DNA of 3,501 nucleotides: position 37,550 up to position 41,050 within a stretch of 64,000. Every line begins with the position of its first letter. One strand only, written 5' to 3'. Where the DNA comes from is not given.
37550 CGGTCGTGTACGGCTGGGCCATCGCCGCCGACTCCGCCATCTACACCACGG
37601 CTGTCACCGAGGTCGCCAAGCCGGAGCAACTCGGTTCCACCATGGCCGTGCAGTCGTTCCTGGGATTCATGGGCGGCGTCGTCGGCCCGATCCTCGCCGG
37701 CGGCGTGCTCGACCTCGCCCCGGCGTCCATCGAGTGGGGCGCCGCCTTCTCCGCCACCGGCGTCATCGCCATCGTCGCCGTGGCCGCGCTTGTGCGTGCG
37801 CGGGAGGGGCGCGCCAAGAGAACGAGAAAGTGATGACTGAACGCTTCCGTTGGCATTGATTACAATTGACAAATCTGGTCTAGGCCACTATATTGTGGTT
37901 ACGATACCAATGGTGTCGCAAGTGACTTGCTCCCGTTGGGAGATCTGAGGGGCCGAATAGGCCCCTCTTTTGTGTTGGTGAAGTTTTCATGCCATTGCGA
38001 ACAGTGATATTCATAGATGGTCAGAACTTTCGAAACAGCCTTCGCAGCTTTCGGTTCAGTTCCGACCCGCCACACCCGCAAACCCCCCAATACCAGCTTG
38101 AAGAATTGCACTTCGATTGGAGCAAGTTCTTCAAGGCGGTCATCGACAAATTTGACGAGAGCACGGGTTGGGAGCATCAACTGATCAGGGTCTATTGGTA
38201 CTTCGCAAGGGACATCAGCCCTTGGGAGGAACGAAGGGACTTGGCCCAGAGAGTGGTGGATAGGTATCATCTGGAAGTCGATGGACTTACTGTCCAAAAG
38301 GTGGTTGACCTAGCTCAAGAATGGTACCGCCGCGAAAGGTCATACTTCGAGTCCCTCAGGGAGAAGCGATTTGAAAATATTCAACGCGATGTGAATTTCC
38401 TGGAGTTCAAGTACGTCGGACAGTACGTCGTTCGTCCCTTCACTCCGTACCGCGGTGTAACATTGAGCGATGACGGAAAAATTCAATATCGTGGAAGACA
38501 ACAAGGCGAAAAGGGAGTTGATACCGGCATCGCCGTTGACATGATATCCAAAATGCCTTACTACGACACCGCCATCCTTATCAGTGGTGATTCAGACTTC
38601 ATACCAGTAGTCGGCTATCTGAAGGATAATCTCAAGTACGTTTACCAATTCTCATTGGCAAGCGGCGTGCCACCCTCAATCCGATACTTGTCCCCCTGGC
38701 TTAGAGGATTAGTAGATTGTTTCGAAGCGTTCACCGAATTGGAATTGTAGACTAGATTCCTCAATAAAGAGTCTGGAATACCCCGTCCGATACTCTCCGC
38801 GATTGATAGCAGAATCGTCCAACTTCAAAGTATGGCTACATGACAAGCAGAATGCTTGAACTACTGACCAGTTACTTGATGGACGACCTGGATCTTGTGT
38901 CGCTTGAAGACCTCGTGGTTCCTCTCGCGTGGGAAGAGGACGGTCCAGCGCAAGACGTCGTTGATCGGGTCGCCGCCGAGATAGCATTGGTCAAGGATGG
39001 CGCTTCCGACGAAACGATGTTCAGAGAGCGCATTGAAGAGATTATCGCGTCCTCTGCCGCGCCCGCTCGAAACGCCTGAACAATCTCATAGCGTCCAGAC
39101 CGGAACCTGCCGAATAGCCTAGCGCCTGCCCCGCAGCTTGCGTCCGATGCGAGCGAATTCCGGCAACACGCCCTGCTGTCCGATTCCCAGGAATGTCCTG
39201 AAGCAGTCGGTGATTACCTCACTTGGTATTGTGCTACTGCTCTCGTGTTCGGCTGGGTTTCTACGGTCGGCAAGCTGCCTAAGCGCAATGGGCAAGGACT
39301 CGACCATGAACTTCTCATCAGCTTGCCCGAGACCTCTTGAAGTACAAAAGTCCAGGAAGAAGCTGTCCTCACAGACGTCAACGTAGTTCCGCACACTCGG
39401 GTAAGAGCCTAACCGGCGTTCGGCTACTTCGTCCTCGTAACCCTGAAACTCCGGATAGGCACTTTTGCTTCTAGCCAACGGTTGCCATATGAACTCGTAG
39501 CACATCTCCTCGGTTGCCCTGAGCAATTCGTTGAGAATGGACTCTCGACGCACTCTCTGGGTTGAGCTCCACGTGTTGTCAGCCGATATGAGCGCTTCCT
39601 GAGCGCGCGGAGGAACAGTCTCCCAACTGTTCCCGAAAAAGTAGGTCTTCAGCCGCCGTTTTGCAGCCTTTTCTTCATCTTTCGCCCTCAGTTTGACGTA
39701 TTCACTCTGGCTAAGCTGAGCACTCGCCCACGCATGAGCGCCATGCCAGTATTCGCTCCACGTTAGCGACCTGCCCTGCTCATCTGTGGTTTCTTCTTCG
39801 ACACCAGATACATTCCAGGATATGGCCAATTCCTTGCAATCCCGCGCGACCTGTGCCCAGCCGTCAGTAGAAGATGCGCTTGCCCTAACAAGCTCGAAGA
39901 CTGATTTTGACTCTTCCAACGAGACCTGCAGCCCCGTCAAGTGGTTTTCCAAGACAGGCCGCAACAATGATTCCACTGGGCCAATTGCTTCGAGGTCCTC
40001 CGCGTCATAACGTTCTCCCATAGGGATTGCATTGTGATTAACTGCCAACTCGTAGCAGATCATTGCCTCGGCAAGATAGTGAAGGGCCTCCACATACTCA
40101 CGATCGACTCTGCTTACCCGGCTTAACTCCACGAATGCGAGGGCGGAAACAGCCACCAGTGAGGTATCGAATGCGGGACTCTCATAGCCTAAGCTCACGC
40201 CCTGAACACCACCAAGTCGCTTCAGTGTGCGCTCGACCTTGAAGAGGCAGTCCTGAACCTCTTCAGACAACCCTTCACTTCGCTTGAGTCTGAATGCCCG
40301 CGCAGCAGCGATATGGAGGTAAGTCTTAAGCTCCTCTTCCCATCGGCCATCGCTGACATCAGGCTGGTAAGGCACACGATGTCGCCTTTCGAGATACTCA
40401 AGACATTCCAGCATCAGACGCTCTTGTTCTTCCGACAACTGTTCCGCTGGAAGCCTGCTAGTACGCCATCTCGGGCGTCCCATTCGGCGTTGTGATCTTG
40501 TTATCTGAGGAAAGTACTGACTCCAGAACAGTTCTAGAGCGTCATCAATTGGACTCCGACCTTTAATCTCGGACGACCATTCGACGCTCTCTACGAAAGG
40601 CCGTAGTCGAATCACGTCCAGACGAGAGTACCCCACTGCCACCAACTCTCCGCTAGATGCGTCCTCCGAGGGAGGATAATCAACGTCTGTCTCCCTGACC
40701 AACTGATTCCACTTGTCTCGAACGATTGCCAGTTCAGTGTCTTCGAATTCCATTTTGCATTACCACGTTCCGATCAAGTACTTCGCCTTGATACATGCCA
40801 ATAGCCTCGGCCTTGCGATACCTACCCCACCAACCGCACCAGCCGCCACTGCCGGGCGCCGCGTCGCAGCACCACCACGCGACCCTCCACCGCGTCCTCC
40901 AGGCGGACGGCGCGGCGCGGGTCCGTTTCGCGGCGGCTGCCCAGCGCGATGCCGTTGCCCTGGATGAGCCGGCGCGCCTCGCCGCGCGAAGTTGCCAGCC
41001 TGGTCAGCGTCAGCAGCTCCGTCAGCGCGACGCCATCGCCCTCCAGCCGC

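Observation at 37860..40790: Island 3: convergent NYN-domain and HEPN-motif genes with a small acidic ORF between them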

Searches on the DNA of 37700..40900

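Call 74: search_rna_families(source=window, start=37700, end=40900, threshold=evalue, max_evalue=1)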
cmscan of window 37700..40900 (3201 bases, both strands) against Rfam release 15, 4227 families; matches with E-value up to 1: 0.
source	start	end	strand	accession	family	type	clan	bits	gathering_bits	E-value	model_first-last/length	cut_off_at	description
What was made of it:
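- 37947..37977 (+): GC-rich terminator-like leader hairpin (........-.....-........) followed by a U tract, about 20 nt before the NYN start codon. No Rfam match (call 74).
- Tried and rejected: Rfam had no match across the interval (call 74).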

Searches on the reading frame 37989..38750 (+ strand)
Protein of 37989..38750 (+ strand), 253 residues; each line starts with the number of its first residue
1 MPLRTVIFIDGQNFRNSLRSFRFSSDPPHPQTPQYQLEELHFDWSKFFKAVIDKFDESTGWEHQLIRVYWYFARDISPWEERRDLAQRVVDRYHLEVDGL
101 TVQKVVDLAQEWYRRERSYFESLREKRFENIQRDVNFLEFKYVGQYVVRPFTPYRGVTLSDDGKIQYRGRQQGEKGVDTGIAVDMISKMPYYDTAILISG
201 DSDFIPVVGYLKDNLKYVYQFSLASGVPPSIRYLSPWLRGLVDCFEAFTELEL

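Call 3: search_protein_families(library=pfam, proteins=[window:37989-38750:+], max_evalue=1)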
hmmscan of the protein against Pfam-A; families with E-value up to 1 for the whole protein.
window:37989-38750:+ (253 aa): 1 family
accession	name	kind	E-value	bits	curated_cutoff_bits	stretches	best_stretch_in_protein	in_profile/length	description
PF01936.24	NYN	-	5.3e-13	50.1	24.2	1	164-222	67-124/145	NYN domain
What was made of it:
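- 37989..38750 (+): NYN/LabA-type gene, 253 aa. The catalytic motifs are intact, but a premature stop removes the C-terminal tail. Pfam PF01936, E = 5e-13 (call 3).
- On NYN / LabA (Pfam PF01936): 50.1 bits against a cut-off of 24.2 (call 3).
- Checked: It matches Pfam PF01936 at E = 5e-13, 50.1 bits against a cut-off of 24.2 (call 3).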

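Call 4: search_protein_families(library=padloc, proteins=[window:37989-38750:+], max_evalue=1)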
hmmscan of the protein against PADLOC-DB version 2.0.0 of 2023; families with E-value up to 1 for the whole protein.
window:37989-38750:+ (253 aa): 2 families
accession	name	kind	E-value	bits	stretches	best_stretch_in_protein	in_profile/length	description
PDLC01154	NYN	-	1e-06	26.3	1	176-211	230-265/310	"LabA-like protein, NYN family nuclease"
PDLC04163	HEC-09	-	1.5e-06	26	1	166-214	95-145/203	-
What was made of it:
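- On Known anti-phage defence systems (PADLOC-DB v2): NYN has domain-level hits only (call 4).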

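Call 5: search_protein_families(library=ncbifam, proteins=[window:37989-38750:+], max_evalue=1)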
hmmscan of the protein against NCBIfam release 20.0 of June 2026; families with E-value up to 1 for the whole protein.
window:37989-38750:+ (253 aa): 0 families
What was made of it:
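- Tried and rejected: Pfam, PADLOC and NCBIfam gave nothing for the full-length window big protein or the small protein (calls 3-5).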

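Call 30: find_homologous_proteins(query=window:37989-38750:+)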
Query window:37989-38750:+ (253 aa): 192 proteins with E <= 0.001 among 438 candidates; the best 120 are listed.
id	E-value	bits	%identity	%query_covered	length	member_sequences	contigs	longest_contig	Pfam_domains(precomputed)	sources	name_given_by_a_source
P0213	3.2e-170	583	100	100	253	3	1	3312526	PF01936.25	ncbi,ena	-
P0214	2.5e-128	445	76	100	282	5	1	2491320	PF01936.25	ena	-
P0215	1.0e-114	401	70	100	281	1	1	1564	PF01936.25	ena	-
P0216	1.7e-113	397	70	100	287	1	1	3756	PF01936.25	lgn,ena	-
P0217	4.6e-110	386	69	99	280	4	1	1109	PF01936.25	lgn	-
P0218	1.7e-106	374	64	100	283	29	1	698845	PF01936.25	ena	-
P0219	1.1e-105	371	66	100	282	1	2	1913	PF01936.25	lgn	-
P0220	1.8e-105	371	63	100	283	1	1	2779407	PF01936.25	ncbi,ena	-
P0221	4.2e-105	369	65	100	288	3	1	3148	PF01936.25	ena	-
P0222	2.3e-103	364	62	99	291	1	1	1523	PF01936.25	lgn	-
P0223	3.3e-103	363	64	100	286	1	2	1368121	PF01936.25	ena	-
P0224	6.2e-103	362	69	90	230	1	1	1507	PF01936.25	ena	-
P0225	8.2e-103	362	65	100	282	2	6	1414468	PF01936.25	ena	-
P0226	1.4e-102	361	64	100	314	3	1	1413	PF01936.25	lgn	-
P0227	1.6e-102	361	63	100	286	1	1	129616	PF01936.25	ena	-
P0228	1.8e-102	361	64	100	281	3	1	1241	PF01936.25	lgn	-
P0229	2.8e-102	360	67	99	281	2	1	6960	PF01936.25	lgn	-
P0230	3.0e-102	360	65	100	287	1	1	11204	PF01936.25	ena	-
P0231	6.3e-102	359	65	100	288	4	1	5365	PF01936.25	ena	-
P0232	8.5e-102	358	62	99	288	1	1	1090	PF01936.25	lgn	-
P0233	1.0e-101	358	64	100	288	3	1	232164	PF01936.25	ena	-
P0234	1.1e-101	358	62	100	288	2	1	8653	PF01936.25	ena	-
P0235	1.2e-101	358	65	100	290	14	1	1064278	PF01936.25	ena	-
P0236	1.4e-101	358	63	100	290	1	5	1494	PF01936.25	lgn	-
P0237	1.5e-101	358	64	100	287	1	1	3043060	PF01936.25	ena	-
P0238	1.7e-101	357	62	100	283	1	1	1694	PF01936.25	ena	-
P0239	1.8e-101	357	64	100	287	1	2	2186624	PF01936.25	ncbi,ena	-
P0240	1.8e-101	357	65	100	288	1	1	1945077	PF01936.25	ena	-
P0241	2.0e-101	357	64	100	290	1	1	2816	PF01936.25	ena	-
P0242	2.1e-101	357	66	100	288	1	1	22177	PF01936.25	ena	-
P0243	2.4e-101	357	63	99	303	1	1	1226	PF01936.25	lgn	-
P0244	3.3e-101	357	62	99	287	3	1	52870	PF01936.25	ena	-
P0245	3.5e-101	356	64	99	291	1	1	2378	PF01936.25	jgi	jgi:uncharacterized LabA/DUF88 family protein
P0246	5.2e-101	356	64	100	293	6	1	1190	PF01936.25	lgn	-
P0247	5.4e-101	356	64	100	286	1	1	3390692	PF01936.25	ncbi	-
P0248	5.5e-101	356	64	100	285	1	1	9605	PF01936.25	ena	-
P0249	7.9e-101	355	65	100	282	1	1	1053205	PF01936.25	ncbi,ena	-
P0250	1.0e-100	355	62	99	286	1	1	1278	PF01936.25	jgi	jgi:uncharacterized LabA/DUF88 family protein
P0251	1.1e-100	355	64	100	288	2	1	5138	PF01936.25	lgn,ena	-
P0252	1.4e-100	354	64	100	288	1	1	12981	PF01936.25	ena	-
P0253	2.8e-100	354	60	100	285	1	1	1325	PF01936.25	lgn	-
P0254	3.4e-100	353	64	100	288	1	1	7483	PF01936.25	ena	-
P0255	6.0e-100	352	63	100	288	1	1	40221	PF01936.25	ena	-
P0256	6.6e-100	352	62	100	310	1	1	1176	PF01936.25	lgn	-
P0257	6.7e-100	352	63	100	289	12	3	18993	PF01936.25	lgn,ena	-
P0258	1.0e-99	352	63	100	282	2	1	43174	PF01936.25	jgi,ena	jgi:uncharacterized LabA/DUF88 family protein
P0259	1.1e-99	352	64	100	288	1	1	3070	PF01936.25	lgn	-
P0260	1.5e-99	351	63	100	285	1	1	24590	PF01936.25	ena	-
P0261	2.1e-99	351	64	100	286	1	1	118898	PF01936.25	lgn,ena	-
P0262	2.6e-99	350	63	100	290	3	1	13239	PF01936.25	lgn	-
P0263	3.8e-99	350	64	100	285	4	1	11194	PF01936.25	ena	-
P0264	5.1e-99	349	64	100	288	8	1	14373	PF01936.25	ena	-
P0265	5.1e-99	349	63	100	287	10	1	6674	PF01936.25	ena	-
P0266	5.4e-99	349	65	100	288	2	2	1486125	PF01936.25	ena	-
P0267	6.7e-99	349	63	100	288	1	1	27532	PF01936.25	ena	-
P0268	8.0e-99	349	63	100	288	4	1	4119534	PF01936.25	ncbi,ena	-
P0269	9.9e-99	348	62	100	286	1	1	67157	PF01936.25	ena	-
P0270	1.8e-98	348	61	99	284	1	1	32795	PF01936.25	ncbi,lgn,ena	-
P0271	1.9e-98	347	62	100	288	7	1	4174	PF01936.25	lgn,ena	-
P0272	4.6e-98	346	65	96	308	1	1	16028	PF01936.25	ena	-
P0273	5.1e-98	346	63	100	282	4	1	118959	PF01936.25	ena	-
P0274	5.1e-98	346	63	100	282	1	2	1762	PF01936.25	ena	-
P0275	9.9e-98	345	62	100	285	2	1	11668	PF01936.25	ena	-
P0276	1.2e-97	345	62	100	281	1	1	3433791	PF01936.25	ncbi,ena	-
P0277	1.5e-97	345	59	99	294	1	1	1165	PF01936.25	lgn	-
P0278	2.2e-97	344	62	100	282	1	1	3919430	PF01936.25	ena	-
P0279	3.7e-97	343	63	99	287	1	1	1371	PF01936.25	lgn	-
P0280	1.5e-96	341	62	100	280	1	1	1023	PF01936.25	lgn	-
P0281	1.5e-96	341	61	100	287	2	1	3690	PF01936.25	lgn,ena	-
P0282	1.7e-96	341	61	100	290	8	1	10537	PF01936.25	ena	-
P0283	1.7e-96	341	61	99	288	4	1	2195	PF01936.25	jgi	-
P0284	2.1e-96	341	61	100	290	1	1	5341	PF01936.25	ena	-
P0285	2.1e-96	341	61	99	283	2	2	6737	PF01936.25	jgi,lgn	-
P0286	2.2e-96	341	62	100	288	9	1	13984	PF01936.25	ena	-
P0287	2.9e-96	340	59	99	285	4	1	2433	PF01936.25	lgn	-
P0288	2.9e-96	340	62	100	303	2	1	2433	PF01936.25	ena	-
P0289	3.5e-96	340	61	100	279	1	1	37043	PF01936.25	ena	-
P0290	4.4e-96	340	62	99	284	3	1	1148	PF01936.25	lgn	-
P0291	4.9e-96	340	62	100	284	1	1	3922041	PF01936.25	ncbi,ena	-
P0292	3.5e-95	337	60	100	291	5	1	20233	PF01936.25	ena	-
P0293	2.3e-94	334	60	99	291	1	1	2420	PF01936.25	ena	-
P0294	2.4e-94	334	61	100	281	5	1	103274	PF01936.25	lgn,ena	-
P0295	1.1e-93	332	61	100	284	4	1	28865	PF01936.25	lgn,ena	-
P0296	1.4e-93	332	61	99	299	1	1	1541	PF01936.25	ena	-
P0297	1.7e-93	331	60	99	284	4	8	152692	PF01936.25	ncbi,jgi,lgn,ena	jgi:uncharacterized LabA/DUF88 family protein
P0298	3.1e-93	330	58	100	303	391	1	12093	PF01936.25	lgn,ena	-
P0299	5.7e-93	330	59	100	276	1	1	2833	PF01936.25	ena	-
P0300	1.2e-92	328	67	87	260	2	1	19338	PF01936.25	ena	-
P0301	2.4e-92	328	59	99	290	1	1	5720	PF01936.25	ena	-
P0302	2.9e-92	327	60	100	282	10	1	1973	PF01936.25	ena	-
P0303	3.4e-92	327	59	100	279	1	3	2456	PF01936.25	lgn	-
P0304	6.1e-92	326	61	100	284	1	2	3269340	PF01936.25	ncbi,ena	-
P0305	1.1e-91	325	60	99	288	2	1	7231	PF01936.25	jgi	jgi:uncharacterized LabA/DUF88 family protein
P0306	1.9e-91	325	60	100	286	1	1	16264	PF01936.25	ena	-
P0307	2.3e-91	324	60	99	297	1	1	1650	PF01936.25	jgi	jgi:uncharacterized LabA/DUF88 family protein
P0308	8.0e-91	322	60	100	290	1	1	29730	PF01936.25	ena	-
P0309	2.6e-90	321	57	100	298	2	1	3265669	PF01936.25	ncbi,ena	-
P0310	1.2e-89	319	57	99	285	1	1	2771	PF01936.25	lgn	-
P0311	2.0e-89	318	58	100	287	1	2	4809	PF01936.25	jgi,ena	-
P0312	5.3e-89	317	56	100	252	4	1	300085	PF01936.25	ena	-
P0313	8.9e-89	316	56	99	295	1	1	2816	PF01936.25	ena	-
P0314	2.9e-88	314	55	99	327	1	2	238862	PF01936.25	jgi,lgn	jgi:uncharacterized LabA/DUF88 family protein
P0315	4.5e-88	313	59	100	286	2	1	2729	PF01936.25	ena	-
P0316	2.0e-85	305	53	100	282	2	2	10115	PF01936.25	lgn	-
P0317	3.4e-85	304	54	100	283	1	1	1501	PF01936.25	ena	-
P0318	3.8e-85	304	52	100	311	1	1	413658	PF01936.25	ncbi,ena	-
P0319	4.0e-85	304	51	100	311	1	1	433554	PF01936.25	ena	-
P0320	4.7e-85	304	55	100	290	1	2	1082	PF01936.25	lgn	-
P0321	6.5e-85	303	54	100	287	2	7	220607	PF01936.25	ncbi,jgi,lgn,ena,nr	ncbi:MAG: NYN domain-containing protein [Chloroflexi bacterium]|nr:NYN domain-containing protein [Ch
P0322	6.6e-85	303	53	99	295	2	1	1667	PF01936.25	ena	-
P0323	1.4e-84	302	55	100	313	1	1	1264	PF01936.25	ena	-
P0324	1.7e-83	298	56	100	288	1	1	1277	PF01936.25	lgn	-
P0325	4.1e-83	297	54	100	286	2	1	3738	PF01936.25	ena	-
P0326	6.2e-83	297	52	100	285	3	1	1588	PF01936.25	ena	-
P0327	8.1e-83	296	54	99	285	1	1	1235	PF01936.25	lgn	-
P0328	1.4e-82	295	54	100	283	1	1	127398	PF01936.25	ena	-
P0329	1.8e-82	295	51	100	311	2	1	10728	PF01936.25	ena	-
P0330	1.8e-82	295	52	100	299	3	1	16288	PF01936.25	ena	-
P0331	2.5e-82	295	51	100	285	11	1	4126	PF01936.25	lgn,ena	-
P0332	2.9e-82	294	54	100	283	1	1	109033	PF01936.25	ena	-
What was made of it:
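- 37989..38750 (+): 192 homolog clusters, mostly ~283 aa (call 30).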

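Call 32: find_encoding_contigs(protein=P0214, flank=6000, max_places=2)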
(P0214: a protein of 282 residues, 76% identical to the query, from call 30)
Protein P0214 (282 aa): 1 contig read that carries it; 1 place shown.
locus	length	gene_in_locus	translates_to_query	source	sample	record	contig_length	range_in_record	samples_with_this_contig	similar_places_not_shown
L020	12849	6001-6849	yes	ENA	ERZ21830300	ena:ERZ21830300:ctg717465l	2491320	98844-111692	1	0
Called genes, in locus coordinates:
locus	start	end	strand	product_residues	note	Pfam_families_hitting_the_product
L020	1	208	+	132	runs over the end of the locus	PF13452:FAS1_DH_region (weak)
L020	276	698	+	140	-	PF01575:MaoC_dehydratas, PF13452:FAS1_DH_region (weak)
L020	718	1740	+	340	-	PF02504:FA_synthesis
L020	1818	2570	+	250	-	PF00106:adh_short, PF08659:KR, PF13561:adh_short_C2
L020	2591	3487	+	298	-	PF00561:Abhydrolase_1, PF12697:Abhydrolase_6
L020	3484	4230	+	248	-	PF00106:adh_short, PF08659:KR (weak), PF23441:SDR (weak), PF13561:adh_short_C2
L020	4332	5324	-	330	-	PF01571:GCV_T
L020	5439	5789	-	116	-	PF01521:Fe-S_biosyn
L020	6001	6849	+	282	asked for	PF01936:NYN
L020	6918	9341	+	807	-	PF00488:MutS_V, PF20297:MSSS (weak), PF01713:Smr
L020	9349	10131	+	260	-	PF02643:DUF192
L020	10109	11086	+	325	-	PF00551:Formyl_trans_N, PF02911:Formyl_trans_C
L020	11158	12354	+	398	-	PF02515:CoA_transf_3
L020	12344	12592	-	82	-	PF10049:DUF2283 (weak)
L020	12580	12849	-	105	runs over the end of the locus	-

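Call 33: find_encoding_contigs(protein=P0220, flank=6000, max_places=2)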
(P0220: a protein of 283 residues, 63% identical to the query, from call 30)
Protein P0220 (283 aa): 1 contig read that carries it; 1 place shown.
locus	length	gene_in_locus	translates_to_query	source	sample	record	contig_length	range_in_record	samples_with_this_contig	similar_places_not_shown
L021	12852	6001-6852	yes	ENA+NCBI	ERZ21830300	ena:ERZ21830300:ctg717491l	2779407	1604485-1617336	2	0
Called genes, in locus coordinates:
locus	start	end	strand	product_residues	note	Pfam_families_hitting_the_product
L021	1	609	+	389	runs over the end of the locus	PF02661:Fic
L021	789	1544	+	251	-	PF01351:RNase_HII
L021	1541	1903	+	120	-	PF02021:UPF0102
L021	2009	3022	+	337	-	PF02581:TMP-TENI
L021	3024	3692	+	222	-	PF01997:Translin (faint)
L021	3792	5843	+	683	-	PF03030:H_PPase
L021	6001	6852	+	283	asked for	PF01936:NYN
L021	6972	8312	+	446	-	PF00587:tRNA-synt_2b, PF03129:HGTP_anticodon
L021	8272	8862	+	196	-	PF00578:AhpC-TSA, PF08534:Redoxin, PF00085:Thioredoxin (faint), PF13098:Thioredoxin_2 (weak)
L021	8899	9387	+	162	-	-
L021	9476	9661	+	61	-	PF03966:Trm112p, PF23475:zf-Tbcl_FmdE (faint)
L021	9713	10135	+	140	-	PF12681:Glyoxalase_2 (faint)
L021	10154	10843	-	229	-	PF09335:VTT_dom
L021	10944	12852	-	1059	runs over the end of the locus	-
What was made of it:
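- Closest known: LabA/NYN PIN-like nucleases. Different: The subfamily is solitary among housekeeping genes (calls 32, 33).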

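Call 75: find_related_loci(query=A2, collection=metagenome_contigs, flank=5000)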
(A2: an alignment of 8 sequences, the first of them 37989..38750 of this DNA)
Query A2 (253 aa) in metagenome_contigs; peptide patterns used: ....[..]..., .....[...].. (x = any residue, [..] = any of these).
459 stretches matched a pattern; 80 encode a relative of the query (tblastn E <= 1e-3); 80 distinct loci.
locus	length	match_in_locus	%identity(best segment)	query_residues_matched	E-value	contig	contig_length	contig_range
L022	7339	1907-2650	67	3-253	1e-109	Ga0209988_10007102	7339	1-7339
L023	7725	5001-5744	67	3-253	1e-109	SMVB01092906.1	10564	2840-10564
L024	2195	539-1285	61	3-253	2e-106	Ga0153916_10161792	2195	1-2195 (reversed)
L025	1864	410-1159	62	1-253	1e-106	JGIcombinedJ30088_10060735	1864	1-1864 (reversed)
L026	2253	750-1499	62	1-253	2e-105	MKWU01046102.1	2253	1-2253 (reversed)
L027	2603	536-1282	61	3-253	2e-104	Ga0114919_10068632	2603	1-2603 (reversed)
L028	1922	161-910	61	3-253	7e-105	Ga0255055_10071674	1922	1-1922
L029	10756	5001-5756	58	1-253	1e-97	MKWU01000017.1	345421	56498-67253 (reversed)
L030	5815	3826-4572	56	2-253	2e-91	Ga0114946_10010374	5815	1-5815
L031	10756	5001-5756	54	1-253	7e-90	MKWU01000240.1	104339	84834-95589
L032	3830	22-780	52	2-253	5e-85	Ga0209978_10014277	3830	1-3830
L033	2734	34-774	52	2-253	6e-86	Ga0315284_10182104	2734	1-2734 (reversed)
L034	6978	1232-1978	52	1-253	5e-83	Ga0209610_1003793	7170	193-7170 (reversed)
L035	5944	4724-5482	52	2-253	4e-83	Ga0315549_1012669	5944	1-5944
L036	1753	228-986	53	2-253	2e-87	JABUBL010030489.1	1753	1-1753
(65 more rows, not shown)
